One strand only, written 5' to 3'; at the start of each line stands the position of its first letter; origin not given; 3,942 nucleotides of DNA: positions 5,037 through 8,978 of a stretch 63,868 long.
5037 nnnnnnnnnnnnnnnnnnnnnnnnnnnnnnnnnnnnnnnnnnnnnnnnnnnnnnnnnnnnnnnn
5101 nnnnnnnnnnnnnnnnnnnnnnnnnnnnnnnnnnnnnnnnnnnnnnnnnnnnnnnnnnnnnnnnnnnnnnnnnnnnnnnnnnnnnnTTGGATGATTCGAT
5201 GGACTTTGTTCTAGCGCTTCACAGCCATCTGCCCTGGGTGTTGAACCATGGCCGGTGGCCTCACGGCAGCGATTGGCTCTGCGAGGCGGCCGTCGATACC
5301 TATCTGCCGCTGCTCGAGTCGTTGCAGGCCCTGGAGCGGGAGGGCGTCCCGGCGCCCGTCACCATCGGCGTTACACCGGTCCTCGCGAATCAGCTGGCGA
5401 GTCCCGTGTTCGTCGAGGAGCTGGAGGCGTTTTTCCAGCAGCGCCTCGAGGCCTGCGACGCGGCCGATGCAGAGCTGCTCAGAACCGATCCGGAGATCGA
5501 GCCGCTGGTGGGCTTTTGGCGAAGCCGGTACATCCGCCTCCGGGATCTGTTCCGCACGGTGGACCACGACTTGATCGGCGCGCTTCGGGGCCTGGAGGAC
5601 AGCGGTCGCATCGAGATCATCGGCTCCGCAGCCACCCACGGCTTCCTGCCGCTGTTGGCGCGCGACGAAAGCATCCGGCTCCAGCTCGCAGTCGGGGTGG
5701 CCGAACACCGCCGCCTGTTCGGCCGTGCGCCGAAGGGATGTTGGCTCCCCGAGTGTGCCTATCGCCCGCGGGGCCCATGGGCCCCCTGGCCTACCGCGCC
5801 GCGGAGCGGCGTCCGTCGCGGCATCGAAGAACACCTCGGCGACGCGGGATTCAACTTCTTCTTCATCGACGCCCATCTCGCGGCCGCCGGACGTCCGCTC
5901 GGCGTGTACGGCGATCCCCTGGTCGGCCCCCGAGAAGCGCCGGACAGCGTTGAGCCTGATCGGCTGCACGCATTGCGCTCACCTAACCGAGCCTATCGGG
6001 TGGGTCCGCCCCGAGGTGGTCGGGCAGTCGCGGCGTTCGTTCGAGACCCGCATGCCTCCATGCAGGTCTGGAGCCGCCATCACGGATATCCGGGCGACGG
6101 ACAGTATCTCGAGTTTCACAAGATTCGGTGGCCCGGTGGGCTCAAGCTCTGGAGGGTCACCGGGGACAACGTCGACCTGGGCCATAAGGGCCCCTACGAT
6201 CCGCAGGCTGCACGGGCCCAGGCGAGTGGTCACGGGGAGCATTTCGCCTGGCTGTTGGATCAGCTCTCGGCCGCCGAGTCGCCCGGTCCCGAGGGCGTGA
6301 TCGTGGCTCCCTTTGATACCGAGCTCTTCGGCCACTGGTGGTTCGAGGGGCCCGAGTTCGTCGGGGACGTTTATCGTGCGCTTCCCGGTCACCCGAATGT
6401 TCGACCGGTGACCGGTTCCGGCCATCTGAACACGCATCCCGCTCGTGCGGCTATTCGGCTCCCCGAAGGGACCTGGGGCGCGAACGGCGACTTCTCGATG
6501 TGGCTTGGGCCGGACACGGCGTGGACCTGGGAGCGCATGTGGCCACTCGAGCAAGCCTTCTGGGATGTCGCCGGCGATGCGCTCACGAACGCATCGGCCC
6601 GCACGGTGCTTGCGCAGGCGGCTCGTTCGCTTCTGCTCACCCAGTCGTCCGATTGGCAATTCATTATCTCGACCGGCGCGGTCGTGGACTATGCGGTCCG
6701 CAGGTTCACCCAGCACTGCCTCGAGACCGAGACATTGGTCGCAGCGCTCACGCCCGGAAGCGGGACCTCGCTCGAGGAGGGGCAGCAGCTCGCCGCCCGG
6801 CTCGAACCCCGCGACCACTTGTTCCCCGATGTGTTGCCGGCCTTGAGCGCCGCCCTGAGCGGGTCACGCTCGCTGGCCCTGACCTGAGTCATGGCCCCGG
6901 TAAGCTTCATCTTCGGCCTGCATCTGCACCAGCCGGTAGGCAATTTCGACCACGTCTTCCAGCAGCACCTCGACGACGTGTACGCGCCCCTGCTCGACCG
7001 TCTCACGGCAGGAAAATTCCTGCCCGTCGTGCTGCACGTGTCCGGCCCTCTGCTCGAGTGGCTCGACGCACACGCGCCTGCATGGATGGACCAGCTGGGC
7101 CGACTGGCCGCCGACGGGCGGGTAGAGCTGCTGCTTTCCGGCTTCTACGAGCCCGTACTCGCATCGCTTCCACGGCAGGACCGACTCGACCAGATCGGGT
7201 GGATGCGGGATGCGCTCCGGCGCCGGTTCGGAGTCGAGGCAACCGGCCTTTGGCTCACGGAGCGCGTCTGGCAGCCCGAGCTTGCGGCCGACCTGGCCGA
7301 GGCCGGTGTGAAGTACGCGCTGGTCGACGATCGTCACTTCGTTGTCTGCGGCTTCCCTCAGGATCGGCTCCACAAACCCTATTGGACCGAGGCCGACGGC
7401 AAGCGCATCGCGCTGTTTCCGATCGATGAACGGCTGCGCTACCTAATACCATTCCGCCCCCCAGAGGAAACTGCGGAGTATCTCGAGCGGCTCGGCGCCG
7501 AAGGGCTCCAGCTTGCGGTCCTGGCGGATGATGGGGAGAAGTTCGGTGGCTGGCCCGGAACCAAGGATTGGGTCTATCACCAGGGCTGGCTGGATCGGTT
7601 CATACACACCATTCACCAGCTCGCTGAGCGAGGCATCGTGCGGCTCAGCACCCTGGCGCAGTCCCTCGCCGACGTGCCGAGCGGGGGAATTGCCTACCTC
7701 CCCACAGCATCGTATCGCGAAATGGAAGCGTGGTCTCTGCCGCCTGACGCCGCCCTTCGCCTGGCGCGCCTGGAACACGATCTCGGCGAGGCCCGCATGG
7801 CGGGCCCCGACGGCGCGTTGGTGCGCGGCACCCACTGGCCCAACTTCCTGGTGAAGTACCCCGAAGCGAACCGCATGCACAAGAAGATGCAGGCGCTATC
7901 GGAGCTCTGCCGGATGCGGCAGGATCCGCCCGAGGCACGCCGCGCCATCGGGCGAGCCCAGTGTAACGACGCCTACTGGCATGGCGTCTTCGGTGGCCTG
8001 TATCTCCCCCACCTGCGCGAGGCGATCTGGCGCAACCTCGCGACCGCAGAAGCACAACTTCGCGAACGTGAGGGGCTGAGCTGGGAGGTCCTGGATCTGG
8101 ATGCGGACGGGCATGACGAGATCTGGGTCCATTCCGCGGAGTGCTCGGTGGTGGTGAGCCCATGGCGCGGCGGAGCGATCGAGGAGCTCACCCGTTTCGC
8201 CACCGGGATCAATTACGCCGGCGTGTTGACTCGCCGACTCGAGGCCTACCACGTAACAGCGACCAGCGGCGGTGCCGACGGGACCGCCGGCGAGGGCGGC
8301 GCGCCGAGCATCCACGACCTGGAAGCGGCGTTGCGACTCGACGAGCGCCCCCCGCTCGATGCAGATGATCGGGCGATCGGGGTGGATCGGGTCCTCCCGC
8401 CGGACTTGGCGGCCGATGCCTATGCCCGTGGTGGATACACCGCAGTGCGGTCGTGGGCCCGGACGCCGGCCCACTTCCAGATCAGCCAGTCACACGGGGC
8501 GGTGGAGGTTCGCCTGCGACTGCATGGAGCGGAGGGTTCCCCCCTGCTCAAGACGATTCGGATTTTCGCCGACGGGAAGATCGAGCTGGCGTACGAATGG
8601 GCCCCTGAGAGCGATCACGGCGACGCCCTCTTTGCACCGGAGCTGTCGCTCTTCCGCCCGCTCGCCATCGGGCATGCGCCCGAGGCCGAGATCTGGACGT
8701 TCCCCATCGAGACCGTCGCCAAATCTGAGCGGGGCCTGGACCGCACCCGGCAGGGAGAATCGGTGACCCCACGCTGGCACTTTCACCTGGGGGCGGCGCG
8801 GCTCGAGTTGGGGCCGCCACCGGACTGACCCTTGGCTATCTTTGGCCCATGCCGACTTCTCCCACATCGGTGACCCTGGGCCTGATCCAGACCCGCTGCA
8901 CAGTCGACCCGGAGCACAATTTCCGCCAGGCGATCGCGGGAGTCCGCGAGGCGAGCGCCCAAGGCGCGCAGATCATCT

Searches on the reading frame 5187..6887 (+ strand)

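Call 85: search_protein_families(library=pfam, proteins=[window:5187-6887:+], max_evalue=0.001)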
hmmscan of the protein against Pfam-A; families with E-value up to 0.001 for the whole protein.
window:5187-6887:+ (566 aa): 2 families
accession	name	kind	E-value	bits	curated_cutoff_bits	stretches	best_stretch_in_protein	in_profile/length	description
PF03065.20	Glyco_hydro_57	-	1.6e-26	93.7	21.2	1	9-425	2-290/291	Glycosyl hydrolase family 57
PF09210.16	BE_C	-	1.4e-18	67.6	25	1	468-549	20-96/101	1,4-alpha-glucan branching enzyme, C-terminal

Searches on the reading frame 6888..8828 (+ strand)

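Call 85: search_protein_families(library=pfam, proteins=[window:6888-8828:+], max_evalue=0.001)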
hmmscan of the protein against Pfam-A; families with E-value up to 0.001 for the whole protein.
window:6888-8828:+ (646 aa): 3 families
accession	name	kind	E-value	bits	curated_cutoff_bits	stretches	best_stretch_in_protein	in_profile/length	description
PF03065.20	Glyco_hydro_57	-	2.5e-40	139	21.2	1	24-271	40-290/291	Glycosyl hydrolase family 57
PF09095.17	AmyA-gluTrfs_C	-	1e-30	107.8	22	2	403-588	1-187/284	Alpha-amylase/4-alpha-glucanotransferase, C-terminal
PF09094.16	AmyA-A_glucT_m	-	4.9e-29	101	27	1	316-389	2-78/80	Alpha-amylase/4-alpha-glucanotransferase, middle domain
